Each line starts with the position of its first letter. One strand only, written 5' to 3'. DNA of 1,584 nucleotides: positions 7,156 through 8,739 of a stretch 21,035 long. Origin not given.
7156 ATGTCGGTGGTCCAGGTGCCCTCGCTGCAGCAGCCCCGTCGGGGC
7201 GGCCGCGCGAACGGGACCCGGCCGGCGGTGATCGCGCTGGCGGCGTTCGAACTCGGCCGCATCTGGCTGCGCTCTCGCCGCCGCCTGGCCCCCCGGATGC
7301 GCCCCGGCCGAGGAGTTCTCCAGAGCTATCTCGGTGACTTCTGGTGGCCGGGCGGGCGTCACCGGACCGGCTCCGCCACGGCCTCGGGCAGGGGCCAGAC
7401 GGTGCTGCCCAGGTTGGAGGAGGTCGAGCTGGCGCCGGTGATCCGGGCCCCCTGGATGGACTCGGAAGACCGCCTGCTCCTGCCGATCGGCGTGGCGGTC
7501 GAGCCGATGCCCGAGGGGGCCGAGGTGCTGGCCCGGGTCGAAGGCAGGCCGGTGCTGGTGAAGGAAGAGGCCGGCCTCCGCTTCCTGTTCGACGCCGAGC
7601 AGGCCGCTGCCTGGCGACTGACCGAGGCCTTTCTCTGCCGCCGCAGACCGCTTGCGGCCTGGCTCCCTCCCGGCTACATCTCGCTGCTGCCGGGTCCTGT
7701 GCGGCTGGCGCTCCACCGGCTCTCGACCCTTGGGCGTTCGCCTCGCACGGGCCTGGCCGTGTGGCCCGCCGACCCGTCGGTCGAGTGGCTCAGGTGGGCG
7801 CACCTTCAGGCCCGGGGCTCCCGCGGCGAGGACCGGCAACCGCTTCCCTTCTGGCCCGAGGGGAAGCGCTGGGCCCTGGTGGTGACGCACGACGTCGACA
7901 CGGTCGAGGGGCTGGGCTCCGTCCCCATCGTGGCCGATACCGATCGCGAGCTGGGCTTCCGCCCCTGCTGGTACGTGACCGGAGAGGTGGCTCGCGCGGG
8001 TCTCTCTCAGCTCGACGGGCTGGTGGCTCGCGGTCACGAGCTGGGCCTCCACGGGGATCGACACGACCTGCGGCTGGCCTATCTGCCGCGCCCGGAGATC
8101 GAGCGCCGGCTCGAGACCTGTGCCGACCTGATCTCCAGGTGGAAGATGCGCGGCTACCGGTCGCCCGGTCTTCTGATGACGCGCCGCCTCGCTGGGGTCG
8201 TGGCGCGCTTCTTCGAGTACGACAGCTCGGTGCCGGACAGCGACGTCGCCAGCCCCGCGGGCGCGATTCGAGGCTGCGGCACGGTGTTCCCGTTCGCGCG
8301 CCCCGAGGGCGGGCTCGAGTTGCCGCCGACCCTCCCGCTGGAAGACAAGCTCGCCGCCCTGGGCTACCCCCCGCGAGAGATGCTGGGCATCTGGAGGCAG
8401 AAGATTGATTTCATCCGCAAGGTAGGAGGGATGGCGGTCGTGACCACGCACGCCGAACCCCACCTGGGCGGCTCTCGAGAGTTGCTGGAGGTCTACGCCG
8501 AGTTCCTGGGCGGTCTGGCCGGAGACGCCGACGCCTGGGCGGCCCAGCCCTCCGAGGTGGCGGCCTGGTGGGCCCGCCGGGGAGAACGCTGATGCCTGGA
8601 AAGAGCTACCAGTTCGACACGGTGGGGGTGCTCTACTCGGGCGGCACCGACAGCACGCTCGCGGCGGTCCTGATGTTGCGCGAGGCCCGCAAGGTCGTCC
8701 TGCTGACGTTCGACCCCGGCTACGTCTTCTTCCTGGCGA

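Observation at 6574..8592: Single polypeptide fusing an ArnC-like polyprenyl-phosphate glycosyltransferase to an ArnD-like deacylase, with an uncharacterised ~220-aa middle region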

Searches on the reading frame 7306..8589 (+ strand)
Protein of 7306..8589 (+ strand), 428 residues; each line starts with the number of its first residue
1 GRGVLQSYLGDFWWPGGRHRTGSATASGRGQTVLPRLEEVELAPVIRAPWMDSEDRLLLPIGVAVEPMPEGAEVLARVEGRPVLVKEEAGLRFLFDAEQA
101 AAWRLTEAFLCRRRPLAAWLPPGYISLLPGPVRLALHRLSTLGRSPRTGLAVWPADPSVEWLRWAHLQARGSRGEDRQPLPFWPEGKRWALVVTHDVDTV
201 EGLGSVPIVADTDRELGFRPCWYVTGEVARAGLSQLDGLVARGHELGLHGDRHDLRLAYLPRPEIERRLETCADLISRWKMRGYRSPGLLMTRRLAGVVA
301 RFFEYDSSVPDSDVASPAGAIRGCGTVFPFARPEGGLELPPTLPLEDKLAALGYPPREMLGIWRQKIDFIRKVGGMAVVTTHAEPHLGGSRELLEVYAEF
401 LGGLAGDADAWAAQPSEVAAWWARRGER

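Call 14: search_solved_structures(query=A2, max_evalue=10, show_alignments=3)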
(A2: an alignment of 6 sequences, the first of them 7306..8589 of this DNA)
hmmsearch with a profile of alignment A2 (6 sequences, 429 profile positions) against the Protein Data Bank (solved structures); distinct sequences matched with E-value up to 10: 24.
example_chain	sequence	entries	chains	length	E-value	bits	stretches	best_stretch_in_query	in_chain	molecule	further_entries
3rxz_A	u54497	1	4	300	2.5e-18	69.1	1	181-421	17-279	Polysaccharide deacetylase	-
3qbu_A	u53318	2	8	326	1.9e-07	33.3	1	206-313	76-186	Putative uncharacterized protein | peptidoglycan deacetylase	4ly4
3s6o_A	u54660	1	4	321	0.00049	22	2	215-257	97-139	Polysaccharide deacetylase family protein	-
2y8u_A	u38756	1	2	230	0.0021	19.9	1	206-267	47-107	CHITIN DEACETYLASE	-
7bly_A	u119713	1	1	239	0.0023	19.8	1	206-264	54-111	Aspergillus niger contig An12c0130, genomic contig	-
7y51_A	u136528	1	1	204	0.0044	18.9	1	209-253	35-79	Predicted xylanase/chitin deacetylase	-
1z7a_A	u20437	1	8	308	0.0058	18.5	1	218-424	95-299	conserved hypothetical protein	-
6hm9_A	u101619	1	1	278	0.0086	17.9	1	176-291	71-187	Putative polysaccharide deacetylase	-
7fbw_A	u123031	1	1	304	0.0086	17.9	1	210-253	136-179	Predicted xylanase/chitin deacetylase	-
3cl6_A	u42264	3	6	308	0.029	16.2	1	221-276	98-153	Puue allantoinase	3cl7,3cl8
1ny1_A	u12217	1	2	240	0.075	14.8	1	204-281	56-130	Probable polysaccharide deacetylase pdaA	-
6hpa_A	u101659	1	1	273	0.077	14.8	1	175-288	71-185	Putative polysaccharide deacetylase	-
4m1b_A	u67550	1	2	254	0.083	14.7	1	204-278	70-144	Polysaccharide deacetylase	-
1w1a_1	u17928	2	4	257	0.084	14.7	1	204-281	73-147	PROBABLE POLYSACCHARIDE DEACETYLASE PDAA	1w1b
1w17_A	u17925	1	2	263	0.087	14.6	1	204-281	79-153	PROBABLE POLYSACCHARIDE DEACETYLASE PDAA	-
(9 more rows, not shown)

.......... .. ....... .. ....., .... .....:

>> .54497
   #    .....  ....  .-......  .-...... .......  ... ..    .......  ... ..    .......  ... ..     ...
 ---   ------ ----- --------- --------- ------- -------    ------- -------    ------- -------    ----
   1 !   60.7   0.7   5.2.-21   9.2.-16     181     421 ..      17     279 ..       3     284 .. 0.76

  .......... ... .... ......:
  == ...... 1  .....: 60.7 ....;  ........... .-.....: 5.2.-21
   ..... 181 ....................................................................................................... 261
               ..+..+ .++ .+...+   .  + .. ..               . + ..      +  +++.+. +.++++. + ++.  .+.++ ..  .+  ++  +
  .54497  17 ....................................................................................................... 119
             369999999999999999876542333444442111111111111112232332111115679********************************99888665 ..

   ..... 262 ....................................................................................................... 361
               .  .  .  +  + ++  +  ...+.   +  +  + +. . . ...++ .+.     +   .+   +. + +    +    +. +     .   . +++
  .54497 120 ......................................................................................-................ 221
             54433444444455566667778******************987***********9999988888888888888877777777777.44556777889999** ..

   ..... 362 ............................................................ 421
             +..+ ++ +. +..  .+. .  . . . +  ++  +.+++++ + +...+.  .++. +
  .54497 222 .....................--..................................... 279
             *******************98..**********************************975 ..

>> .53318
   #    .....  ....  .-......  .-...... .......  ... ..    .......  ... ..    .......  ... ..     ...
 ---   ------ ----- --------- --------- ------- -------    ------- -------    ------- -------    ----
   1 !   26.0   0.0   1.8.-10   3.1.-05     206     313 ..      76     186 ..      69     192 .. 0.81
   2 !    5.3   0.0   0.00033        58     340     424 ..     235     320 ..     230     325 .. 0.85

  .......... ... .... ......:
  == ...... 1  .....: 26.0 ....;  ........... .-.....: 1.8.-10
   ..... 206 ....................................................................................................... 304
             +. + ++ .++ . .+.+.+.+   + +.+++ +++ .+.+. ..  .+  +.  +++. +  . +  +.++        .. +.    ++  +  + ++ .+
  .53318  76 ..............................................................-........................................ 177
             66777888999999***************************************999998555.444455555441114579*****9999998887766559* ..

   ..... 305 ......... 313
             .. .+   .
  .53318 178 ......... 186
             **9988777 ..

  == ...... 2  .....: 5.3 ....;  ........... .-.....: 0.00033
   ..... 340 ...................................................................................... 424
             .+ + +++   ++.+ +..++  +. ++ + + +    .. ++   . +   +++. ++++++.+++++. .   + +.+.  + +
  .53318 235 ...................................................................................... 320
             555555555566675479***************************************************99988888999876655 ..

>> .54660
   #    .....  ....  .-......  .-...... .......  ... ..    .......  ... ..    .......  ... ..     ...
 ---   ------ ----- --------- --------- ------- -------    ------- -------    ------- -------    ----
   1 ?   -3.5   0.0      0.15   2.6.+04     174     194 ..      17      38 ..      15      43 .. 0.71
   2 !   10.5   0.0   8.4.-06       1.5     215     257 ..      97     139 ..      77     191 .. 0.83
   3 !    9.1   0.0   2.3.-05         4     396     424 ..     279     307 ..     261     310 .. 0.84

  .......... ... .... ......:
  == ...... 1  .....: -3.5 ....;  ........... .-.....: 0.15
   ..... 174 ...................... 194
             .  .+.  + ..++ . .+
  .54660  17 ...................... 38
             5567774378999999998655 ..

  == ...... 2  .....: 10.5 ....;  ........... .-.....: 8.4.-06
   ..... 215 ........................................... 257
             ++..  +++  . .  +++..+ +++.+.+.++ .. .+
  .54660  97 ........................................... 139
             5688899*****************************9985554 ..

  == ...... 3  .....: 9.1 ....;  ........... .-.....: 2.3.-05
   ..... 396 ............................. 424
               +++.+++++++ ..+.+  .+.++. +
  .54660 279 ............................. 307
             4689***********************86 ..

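Call 24: search_protein_representatives(alignment_id=A2)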
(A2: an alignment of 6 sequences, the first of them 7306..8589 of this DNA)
Query: 6 sequences, 429 profile positions. Proteins with E-value up to 0.001 (for the whole library): 3077; up to 1e-10: 978; up to 1e-30: 341. The best 150 are listed.
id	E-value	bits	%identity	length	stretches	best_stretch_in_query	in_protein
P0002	6.8e-234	792.6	-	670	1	2-428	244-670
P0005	2.3e-185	632.7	-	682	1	15-428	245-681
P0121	8.6e-130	449.6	-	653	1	6-428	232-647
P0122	1.1e-102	360.3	-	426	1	30-424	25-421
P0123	3.7e-93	328.9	-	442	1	12-424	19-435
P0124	4.1e-93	328.7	-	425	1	9-424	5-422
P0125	2.9e-92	326.0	-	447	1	37-422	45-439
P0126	5.4e-92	325.0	-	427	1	65-425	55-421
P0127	1.2e-91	323.9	-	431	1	9-426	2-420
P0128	3.5e-90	319.1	-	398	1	38-424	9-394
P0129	7.1e-90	318.1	-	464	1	80-424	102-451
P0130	1.1e-89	317.5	-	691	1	36-423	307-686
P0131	9.3e-89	314.4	-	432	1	48-423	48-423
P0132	1.3e-88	313.9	-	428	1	79-424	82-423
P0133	7.1e-88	311.5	-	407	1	35-425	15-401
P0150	6.8e-82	291.8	-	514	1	39-425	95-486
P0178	2.6e-71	256.9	-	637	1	37-421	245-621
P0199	9.2e-64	232.0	-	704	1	71-421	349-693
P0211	1.2e-59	218.5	-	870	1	98-424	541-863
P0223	2.8e-56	207.4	-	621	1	102-422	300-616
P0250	3.9e-50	187.1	-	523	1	20-426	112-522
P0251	6.0e-50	186.5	-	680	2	108-312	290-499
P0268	2.4e-46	174.6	-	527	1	136-425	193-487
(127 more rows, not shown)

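Call 25: find_homologous_proteins(query=A2, max_evalue=1e-10)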
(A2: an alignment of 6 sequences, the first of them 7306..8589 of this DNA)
Query A2 (6 sequences) (428 aa, profile of the alignment): 16 proteins with E <= 1e-10 among 8000 candidates.
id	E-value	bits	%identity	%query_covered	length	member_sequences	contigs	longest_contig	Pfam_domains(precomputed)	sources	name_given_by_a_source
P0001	1.0e-237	807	95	100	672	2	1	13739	PF00535.33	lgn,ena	-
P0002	2.1e-233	793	86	100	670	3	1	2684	PF00535.33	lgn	-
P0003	1.4e-216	737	57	97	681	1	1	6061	PF13641.13,PF00535.33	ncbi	-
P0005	7.1e-185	633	46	88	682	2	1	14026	PF13641.13,PF01522.27,PF00535.33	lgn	-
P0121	2.7e-129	450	44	98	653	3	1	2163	PF00535.33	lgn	-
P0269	2.2e-93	331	41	87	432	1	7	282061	PF01522.27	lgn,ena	-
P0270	5.4e-93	330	45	80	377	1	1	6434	-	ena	-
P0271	9.1e-90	319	41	86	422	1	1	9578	PF01522.27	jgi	-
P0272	8.7e-88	313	41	76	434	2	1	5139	PF01522.27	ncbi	-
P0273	2.5e-86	308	43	80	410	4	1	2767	PF01522.27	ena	-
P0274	1.5e-84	302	37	96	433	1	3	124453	-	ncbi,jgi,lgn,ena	-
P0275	5.6e-84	300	40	77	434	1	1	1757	-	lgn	-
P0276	2.8e-81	291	39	75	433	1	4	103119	PF01522.27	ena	-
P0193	1.6e-65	240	38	80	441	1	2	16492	-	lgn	-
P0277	8.8e-48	181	33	75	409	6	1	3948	-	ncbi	-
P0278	2.5e-37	147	34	58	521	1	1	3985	PF01522.27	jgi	jgi:peptidoglycan/xylan/chitin deacetylase (PgdA/CDA1 family)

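Call 30: search_protein_families(library=pfam, alignment_id=A3, max_evalue=0.01)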
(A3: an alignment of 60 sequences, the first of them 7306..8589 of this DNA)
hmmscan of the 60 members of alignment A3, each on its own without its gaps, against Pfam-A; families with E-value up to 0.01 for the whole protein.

A. member 1, window:7306-8589:+ (428 aa): 1 family
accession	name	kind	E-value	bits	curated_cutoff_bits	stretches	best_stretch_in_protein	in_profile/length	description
PF01522.26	Polysacc_deac_1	-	0.0029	18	23.1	1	213-295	28-112/124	Polysaccharide deacetylase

B. families by the number of members that match (of 60 scanned): 5 families
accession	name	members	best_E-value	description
PF01522.26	Polysacc_deac_1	54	5.6e-12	Polysaccharide deacetylase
PF10096.14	DUF2334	17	5.3e-09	Uncharacterized protein conserved in bacteria (DUF2334)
PF09960.14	DUF2194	4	0.00057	Uncharacterised protein conserved in bacteria (DUF2194)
PF14154.11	DUF4306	1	0.0042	Domain of unknown function (DUF4306)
PF22537.1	WbmS-like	1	0.0052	Polysaccharide deacetylase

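Call 34: find_encoding_contigs(protein=P0269, flank=10000, max_places=2)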
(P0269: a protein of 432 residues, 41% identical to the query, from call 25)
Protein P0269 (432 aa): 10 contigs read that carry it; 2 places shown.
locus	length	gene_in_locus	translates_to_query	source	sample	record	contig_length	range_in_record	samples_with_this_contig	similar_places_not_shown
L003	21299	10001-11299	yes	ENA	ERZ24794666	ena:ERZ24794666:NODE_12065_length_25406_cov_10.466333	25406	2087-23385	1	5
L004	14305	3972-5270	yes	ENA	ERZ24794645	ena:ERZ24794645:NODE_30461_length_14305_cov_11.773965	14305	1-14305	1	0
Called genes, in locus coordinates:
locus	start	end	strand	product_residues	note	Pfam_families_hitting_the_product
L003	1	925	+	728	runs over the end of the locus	-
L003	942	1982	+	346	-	PF01408:GFO_IDH_MocA, PF02894:GFO_IDH_MocA_C, PF22725:GFO_IDH_MocA_C3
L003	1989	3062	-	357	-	-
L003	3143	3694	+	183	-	PF04055:Radical_SAM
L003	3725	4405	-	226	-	-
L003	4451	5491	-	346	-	PF01344:Kelch_1 (faint), PF07646:Kelch_2 (faint), PF24981:Beta-prop_ATRN-LZTR1 (faint), PF25210:Kelch_FKB95 (weak), PF24681:Kelch_KLHDC2_KLHL20_DRC7, PF13415:Beta-prop_FBX42, PF13854:Kelch_HCF (weak), PF25210:Kelch_FKB95, +1 more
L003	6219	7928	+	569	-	PF02543:Carbam_trans_N, PF16861:Carbam_trans_C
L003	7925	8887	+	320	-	PF01073:3Beta_HSD, PF01370:Epimerase, PF02719:Polysacc_synt_2 (weak), PF04321:RmlD_sub_bind, PF16363:GDP_Man_Dehyd, PF13460:NAD_binding_10 (weak), PF07993:NAD_binding_4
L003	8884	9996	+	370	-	PF00155:Aminotran_1_2, PF01041:DegT_DnrJ_EryC1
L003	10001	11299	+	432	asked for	PF01522:Polysacc_deac_1 (faint)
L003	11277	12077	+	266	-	PF06508:QueC (weak), PF24167:DUF7411 (weak)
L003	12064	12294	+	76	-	-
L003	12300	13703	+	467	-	PF04055:Radical_SAM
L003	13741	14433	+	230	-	PF00535:Glycos_transf_2, PF13641:Glyco_tranf_2_3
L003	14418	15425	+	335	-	PF03706:LPG_synthase_TM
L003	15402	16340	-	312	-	PF01073:3Beta_HSD, PF01370:Epimerase, PF04321:RmlD_sub_bind (weak), PF05368:NmrA (weak), PF07993:NAD_binding_4 (faint), PF13460:NAD_binding_10, PF16363:GDP_Man_Dehyd (weak)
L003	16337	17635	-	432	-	PF12710:HAD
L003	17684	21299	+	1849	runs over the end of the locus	PF00069:Pkinase, PF07714:PK_Tyr_Ser-Thr, PF20703:nSTAND1, PF23381:Beta-prop_IFT122_1st, PF23414:Beta-prop_EML_2, PF24796:WDR55, PF24807:WD40_CDC20-Fz, PF24814:WD40_Prp19, +97 more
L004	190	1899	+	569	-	PF02543:Carbam_trans_N, PF16861:Carbam_trans_C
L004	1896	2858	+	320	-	PF01073:3Beta_HSD, PF01370:Epimerase, PF02719:Polysacc_synt_2 (weak), PF04321:RmlD_sub_bind, PF16363:GDP_Man_Dehyd, PF13460:NAD_binding_10 (weak), PF07993:NAD_binding_4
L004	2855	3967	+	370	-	PF00155:Aminotran_1_2, PF01041:DegT_DnrJ_EryC1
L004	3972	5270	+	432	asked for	PF01522:Polysacc_deac_1 (faint)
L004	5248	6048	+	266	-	PF06508:QueC (weak), PF24167:DUF7411 (weak)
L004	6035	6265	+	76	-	-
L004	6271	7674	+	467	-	PF04055:Radical_SAM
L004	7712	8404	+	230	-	PF00535:Glycos_transf_2, PF13641:Glyco_tranf_2_3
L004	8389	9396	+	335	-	PF03706:LPG_synthase_TM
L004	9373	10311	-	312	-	PF01073:3Beta_HSD, PF01370:Epimerase, PF04321:RmlD_sub_bind (weak), PF05368:NmrA (weak), PF07993:NAD_binding_4 (faint), PF13460:NAD_binding_10, PF16363:GDP_Man_Dehyd (weak)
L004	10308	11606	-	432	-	PF12710:HAD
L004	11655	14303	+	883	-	?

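Call 35: find_encoding_contigs(protein=P0274, flank=10000, max_places=2)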
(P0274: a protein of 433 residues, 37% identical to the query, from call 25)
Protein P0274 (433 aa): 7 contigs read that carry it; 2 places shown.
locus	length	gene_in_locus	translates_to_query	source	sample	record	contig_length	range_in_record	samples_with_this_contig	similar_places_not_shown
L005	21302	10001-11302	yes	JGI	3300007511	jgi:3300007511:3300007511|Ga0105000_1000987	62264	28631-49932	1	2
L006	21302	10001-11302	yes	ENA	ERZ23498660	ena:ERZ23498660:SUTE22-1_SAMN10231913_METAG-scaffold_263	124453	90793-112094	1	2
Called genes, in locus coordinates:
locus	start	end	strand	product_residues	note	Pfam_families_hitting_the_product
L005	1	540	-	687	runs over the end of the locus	-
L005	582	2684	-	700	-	-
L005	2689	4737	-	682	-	-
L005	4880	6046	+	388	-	-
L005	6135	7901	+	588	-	PF02543:Carbam_trans_N, PF16861:Carbam_trans_C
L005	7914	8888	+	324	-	PF01073:3Beta_HSD, PF01370:Epimerase, PF02719:Polysacc_synt_2, PF04321:RmlD_sub_bind, PF13460:NAD_binding_10, PF16363:GDP_Man_Dehyd, PF07993:NAD_binding_4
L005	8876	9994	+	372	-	PF01041:DegT_DnrJ_EryC1, PF01212:Beta_elim_lyase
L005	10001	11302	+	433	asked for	-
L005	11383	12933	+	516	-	-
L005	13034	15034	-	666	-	-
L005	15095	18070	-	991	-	PF13231:PMT_2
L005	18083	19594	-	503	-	-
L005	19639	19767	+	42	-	-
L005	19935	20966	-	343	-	PF01408:GFO_IDH_MocA, PF02894:GFO_IDH_MocA_C, PF22725:GFO_IDH_MocA_C3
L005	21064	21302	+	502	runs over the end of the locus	PF13231:PMT_2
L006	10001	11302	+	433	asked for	-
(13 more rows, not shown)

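Call 36: find_encoding_contigs(protein=P0276, flank=10000, max_places=2)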
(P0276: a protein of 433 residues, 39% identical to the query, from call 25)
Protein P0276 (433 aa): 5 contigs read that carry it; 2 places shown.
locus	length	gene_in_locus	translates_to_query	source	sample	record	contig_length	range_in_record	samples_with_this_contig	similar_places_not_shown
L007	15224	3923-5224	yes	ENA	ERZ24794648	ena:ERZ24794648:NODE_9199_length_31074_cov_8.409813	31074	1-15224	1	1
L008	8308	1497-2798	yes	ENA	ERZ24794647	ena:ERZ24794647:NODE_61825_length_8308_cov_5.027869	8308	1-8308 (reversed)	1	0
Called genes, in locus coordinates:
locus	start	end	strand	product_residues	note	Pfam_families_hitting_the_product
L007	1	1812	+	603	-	?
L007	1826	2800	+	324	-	PF01073:3Beta_HSD, PF01370:Epimerase, PF02719:Polysacc_synt_2, PF03435:Sacchrp_dh_NADP (faint), PF04321:RmlD_sub_bind, PF13460:NAD_binding_10 (weak), PF16363:GDP_Man_Dehyd, PF07993:NAD_binding_4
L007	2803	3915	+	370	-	PF01041:DegT_DnrJ_EryC1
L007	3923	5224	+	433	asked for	PF01522:Polysacc_deac_1 (weak)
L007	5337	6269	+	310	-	PF01797:Y1_Tnp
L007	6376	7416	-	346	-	PF01408:GFO_IDH_MocA, PF02894:GFO_IDH_MocA_C, PF22725:GFO_IDH_MocA_C3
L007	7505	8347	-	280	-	-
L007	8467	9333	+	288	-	-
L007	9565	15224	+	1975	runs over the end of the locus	PF13289:SIR2_2, PF00515:TPR_1 (faint), PF07719:TPR_2 (faint), PF13174:TPR_6 (faint), PF00069:Pkinase, PF07714:PK_Tyr_Ser-Thr, PF13432:TPR_16 (weak), PF13424:TPR_12, +9 more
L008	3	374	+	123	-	?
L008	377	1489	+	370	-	PF01041:DegT_DnrJ_EryC1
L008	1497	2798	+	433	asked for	PF01522:Polysacc_deac_1 (weak)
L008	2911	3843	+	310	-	PF01797:Y1_Tnp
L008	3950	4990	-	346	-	PF01408:GFO_IDH_MocA, PF02894:GFO_IDH_MocA_C, PF22725:GFO_IDH_MocA_C3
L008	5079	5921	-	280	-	-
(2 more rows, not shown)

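Call 37: predict_structure(alignment_id=A3)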
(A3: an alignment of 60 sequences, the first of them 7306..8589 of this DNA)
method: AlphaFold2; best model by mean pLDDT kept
length: 428 residues; sequences in the alignment: 60
mean_pLDDT: 92.5   pTM: 0.92
mean pLDDT of the five models: 92.5, 91.8, 91.5, 91.3, 91.2
residues with pLDDT >= 90: 360; 70-90: 40; 50-70: 18; < 50: 10
segments of 3 or more residues with pLDDT < 50: 1-4, 22-27
pLDDT, mean of each block of 10 residues (from residue 1): 66 82 49 83 97 93 80 95 95 93 94 92 90 93 72 90 96 90 98 98 97 98 98 97 98 97 98 98 98 97 98 91 96 96 97 96 98 98 97 98 98 98 91
secondary structure, 60 per line:
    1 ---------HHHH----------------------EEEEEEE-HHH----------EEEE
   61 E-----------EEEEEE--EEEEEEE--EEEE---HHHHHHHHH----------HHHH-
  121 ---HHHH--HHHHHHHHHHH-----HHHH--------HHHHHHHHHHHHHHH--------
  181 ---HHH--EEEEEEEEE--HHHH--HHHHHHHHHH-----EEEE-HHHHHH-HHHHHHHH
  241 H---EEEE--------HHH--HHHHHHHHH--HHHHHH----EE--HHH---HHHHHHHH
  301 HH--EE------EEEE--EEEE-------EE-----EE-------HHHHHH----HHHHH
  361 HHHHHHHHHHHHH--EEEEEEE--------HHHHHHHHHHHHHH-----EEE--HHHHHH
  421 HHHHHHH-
elements in order: H10-13 E36-42 E57-61 E73-78 E81-87 E90-93 H97-105 H116-119 H124-127 H130-140 H146-149 H158-172 E189-197 H200-203 H206-215 E221-224 H226-231 H233-241 E245-248 H262-270 H273-278 H293-302 E313-316 E319-322 H346-351 H356-373 E376-382 H391-404 E410-412 H415-427
